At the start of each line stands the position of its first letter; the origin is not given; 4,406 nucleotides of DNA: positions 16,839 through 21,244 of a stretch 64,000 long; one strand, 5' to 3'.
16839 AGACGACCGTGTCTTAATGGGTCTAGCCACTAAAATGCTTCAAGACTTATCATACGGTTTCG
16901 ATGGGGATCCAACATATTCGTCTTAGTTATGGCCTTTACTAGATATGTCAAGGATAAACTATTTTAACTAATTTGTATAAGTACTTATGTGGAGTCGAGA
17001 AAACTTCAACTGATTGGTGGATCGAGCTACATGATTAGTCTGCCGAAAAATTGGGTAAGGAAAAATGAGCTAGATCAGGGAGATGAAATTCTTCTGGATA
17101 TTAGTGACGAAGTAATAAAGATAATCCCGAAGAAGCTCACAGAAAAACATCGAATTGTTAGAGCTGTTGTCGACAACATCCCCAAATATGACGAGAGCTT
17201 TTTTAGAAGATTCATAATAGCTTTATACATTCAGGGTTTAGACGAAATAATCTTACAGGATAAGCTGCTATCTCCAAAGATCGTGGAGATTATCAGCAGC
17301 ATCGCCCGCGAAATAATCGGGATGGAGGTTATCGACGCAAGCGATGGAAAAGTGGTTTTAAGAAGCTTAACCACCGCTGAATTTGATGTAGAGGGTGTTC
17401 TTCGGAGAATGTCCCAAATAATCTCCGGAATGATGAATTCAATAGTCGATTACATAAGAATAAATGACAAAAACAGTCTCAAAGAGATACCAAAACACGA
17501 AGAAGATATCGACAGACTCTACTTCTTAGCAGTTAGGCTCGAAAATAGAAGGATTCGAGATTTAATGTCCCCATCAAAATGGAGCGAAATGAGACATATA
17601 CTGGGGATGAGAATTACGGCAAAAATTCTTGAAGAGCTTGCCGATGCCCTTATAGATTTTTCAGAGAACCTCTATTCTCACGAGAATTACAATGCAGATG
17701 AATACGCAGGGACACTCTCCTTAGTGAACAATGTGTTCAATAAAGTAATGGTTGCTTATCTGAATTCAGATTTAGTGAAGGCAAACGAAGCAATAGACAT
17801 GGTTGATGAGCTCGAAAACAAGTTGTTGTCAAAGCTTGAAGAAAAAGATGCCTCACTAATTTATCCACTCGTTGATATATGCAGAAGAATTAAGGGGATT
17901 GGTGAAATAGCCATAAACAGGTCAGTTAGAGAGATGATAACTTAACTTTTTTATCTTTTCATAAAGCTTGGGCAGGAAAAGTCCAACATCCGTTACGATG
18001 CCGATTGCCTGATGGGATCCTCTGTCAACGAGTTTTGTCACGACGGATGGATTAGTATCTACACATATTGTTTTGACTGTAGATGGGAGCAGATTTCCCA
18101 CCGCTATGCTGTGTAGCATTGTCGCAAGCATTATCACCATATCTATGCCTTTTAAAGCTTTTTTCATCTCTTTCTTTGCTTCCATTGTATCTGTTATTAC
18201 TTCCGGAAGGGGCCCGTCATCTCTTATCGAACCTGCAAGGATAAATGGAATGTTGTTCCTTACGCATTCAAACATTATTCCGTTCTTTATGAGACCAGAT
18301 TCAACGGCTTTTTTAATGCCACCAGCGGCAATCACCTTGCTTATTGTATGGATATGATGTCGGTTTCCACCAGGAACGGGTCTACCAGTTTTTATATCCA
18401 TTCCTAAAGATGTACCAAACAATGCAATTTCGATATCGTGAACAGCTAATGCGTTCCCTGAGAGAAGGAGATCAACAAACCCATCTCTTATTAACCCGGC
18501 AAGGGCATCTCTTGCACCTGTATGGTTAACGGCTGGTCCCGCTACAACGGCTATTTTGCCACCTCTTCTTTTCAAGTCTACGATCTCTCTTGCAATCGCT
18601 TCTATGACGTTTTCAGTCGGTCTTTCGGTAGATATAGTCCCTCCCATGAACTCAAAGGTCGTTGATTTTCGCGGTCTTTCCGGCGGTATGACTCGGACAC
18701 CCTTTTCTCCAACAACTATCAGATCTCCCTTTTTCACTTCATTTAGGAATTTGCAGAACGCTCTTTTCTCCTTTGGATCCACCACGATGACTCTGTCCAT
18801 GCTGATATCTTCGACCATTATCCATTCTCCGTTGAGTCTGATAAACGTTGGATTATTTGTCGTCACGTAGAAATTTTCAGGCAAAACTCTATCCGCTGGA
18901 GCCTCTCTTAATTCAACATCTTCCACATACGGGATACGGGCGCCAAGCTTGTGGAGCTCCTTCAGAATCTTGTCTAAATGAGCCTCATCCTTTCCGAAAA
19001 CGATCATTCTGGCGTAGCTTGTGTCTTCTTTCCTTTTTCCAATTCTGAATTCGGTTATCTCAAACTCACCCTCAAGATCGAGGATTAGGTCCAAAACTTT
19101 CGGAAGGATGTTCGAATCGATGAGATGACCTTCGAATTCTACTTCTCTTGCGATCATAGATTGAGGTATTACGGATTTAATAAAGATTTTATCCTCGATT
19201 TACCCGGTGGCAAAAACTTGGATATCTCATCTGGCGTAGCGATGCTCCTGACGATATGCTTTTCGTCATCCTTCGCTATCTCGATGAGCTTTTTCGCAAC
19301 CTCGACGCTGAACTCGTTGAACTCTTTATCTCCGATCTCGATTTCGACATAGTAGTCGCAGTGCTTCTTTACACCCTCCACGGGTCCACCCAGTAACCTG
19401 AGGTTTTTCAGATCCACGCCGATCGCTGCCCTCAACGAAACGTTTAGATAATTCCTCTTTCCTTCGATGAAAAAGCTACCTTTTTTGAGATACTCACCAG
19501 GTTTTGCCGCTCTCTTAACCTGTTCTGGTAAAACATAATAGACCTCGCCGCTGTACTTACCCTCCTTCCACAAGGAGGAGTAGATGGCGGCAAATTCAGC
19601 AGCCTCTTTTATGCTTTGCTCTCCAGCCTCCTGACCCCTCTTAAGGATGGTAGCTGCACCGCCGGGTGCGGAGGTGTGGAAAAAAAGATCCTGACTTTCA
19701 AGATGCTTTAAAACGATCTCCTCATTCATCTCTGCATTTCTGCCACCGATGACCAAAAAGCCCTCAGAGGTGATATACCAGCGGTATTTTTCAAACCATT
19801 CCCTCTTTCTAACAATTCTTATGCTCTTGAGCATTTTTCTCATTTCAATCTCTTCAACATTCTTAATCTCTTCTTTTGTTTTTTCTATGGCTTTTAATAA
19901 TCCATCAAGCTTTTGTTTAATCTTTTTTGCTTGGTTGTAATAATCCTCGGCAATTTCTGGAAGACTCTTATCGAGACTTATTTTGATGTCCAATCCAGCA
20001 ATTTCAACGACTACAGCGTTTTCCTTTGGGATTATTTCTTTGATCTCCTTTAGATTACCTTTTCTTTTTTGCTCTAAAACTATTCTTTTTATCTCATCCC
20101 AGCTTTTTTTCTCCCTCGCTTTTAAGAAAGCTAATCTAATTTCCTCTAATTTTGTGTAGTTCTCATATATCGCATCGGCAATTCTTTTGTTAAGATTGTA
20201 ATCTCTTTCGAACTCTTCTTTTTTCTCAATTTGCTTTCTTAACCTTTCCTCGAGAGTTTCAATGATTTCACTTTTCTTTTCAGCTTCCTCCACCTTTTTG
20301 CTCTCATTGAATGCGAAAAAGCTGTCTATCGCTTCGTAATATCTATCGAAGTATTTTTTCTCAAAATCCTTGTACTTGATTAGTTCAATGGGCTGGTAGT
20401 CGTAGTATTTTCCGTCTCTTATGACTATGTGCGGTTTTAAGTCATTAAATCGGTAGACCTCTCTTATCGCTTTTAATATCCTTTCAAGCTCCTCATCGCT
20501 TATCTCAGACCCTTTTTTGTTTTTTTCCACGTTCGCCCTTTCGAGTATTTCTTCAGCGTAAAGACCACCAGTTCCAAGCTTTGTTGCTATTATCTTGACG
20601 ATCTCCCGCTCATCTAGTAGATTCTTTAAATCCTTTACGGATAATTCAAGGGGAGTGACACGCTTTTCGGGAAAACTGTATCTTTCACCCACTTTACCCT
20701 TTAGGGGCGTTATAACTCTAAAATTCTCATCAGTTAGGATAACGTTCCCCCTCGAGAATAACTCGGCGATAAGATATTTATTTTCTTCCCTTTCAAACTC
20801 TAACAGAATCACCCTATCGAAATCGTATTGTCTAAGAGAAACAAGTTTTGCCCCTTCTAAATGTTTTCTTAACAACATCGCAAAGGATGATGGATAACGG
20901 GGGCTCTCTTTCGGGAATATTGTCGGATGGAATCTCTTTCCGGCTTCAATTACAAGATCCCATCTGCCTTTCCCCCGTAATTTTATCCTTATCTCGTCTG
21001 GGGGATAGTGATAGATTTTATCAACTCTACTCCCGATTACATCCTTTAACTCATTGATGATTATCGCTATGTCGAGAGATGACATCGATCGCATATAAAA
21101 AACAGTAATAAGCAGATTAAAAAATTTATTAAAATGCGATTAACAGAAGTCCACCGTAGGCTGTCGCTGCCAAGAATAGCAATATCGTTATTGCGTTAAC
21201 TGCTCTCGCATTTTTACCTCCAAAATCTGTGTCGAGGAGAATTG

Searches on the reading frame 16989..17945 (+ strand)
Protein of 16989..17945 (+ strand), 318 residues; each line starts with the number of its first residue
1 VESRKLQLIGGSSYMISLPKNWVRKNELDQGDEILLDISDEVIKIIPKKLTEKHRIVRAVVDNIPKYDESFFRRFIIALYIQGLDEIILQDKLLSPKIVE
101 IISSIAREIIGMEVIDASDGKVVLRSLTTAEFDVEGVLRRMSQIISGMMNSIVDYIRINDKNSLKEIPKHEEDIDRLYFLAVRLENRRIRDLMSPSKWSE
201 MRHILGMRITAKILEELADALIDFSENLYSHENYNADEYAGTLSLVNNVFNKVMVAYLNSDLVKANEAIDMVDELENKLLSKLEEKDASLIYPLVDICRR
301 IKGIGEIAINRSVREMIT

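Call 5: search_protein_families(library=pfam, proteins=[window:16989-17945:+], max_evalue=0.01)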
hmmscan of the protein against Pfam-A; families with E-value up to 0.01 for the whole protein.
window:16989-17945:+ (318 aa): 2 families
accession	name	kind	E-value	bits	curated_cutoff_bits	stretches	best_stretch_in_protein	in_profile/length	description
PF04014.23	MazE_antitoxin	-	1e-10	41.8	24.7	1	8-50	2-45/48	Antidote-toxin recognition MazE, bacterial antitoxin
PF01895.24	PhoU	-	3e-10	40.8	23.5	1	138-226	1-87/89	PhoU domain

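Call 6: search_protein_families(library=ncbifam, proteins=[window:16989-17945:+], max_evalue=0.01)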
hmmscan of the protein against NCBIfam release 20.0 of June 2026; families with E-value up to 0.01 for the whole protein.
window:16989-17945:+ (318 aa): 1 family
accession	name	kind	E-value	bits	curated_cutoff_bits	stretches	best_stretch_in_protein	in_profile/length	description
TIGR02609.1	doc_partner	hypoth_equivalog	0.0022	18.3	55.9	1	11-69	7-67/74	putative addiction module antidote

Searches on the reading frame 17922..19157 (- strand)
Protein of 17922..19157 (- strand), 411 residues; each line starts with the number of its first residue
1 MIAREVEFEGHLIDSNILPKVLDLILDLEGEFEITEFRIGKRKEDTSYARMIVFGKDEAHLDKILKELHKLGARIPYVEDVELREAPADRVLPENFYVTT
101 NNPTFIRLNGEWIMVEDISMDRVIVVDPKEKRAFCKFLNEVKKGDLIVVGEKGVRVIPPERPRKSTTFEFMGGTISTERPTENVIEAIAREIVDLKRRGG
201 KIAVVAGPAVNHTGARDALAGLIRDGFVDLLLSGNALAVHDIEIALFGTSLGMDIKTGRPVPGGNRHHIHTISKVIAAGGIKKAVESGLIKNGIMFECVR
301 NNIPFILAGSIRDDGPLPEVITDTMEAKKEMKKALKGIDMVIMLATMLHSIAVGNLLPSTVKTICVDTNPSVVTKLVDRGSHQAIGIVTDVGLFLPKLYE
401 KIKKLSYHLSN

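Call 5: search_protein_families(library=pfam, proteins=[window:17922-19157:-], max_evalue=0.01)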
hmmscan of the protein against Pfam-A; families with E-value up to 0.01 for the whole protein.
window:17922-19157:- (411 aa): 4 families
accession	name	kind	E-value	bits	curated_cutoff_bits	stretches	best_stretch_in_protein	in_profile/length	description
PF21570.3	ArgZ-like_C_2nd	-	7.6e-103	343.2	27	1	187-398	2-213/213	Arginine dihydrolase ArgZ-like, C-terminal, Rossmann fold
PF04455.17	Saccharop_dh_N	-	6.9e-38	129.5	23.5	1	4-101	2-99/100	LOR/SDH bifunctional enzyme conserved region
PF21571.2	ArgZ-like_C_1st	-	1.4e-33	115.1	27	1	103-185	1-84/84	Arginine dihydrolase ArgZ-like, C-terminal, first region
PF00205.28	TPP_enzyme_M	-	0.00054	20.1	30.4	1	325-398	65-137/137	Thiamine pyrophosphate enzyme, central domain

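Call 6: search_protein_families(library=ncbifam, proteins=[window:17922-19157:-], max_evalue=0.01)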
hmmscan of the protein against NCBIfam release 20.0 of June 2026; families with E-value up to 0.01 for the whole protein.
window:17922-19157:- (411 aa): 6 families
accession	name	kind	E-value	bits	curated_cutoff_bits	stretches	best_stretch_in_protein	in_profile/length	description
TIGR00300.1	TIGR00300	equivalog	3.7e-207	688.1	410.8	1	1-405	1-407/407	ornithine cyclodeaminase, nickel-pincer nucleotide-dependent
NF052231.1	bifunc_ArgZ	exception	6.6e-138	460.8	1025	1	3-405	285-695/696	bifunctional arginine dihydrolase/ornithine cyclodeaminase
NF052526.1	ODC_var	equivalog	2.3e-85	286.6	440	1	79-403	22-362/364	putative NPN-dependent ornithine cyclodeaminase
NF052581.1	GSU2086_dom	subfamily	3.2e-07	30.2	250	1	182-250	45-113/301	GSU2086 family protein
NF006377.0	PRK08611.1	equivalog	0.0015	17.2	742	1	329-405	259-328/576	pyruvate oxidase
NF002630.0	PRK02301.1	equivalog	0.0041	16.4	364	1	205-245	64-103/318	deoxyhypusine synthase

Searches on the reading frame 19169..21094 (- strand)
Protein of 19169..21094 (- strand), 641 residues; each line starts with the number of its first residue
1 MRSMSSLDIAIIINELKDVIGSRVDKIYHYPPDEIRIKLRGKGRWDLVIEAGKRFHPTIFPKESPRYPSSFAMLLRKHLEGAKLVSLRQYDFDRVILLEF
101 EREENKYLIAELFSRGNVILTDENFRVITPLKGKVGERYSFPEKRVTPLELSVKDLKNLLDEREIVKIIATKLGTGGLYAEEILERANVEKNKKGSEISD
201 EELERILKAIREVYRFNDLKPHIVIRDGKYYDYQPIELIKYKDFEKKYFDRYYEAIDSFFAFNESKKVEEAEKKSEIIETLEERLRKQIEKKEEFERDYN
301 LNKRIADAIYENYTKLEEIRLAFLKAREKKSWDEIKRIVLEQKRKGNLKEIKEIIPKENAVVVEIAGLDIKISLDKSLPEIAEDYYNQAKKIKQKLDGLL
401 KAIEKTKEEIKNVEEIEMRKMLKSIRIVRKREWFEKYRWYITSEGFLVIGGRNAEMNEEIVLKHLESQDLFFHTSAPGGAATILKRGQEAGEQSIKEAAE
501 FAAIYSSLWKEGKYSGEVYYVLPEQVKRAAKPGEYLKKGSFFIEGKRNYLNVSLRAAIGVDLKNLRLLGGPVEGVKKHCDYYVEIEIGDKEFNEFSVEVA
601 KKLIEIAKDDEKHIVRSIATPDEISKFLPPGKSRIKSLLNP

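Call 75: search_protein_families(library=pfam, proteins=[window:19169-21094:-], max_evalue=0.001)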
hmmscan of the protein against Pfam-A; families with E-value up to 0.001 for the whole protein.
window:19169-21094:- (641 aa): 4 families
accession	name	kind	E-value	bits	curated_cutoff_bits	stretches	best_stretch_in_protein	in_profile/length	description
PF05833.16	NFACT_N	-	6.9e-63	213.4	31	1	7-418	3-419/456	NFACT N-terminal and middle domains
PF05670.18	NFACT-R_1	-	1.6e-26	93.5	29.8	1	436-545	1-112/112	NFACT protein RNA binding domain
PF00416.27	Ribosomal_S13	-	0.00037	21.3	31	1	159-214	7-62/128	Ribosomal protein S13/S18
PF06831.19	H2TH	-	0.00048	20.5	34.7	0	173-213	37-77/93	Formamidopyrimidine-DNA glycosylase H2TH domain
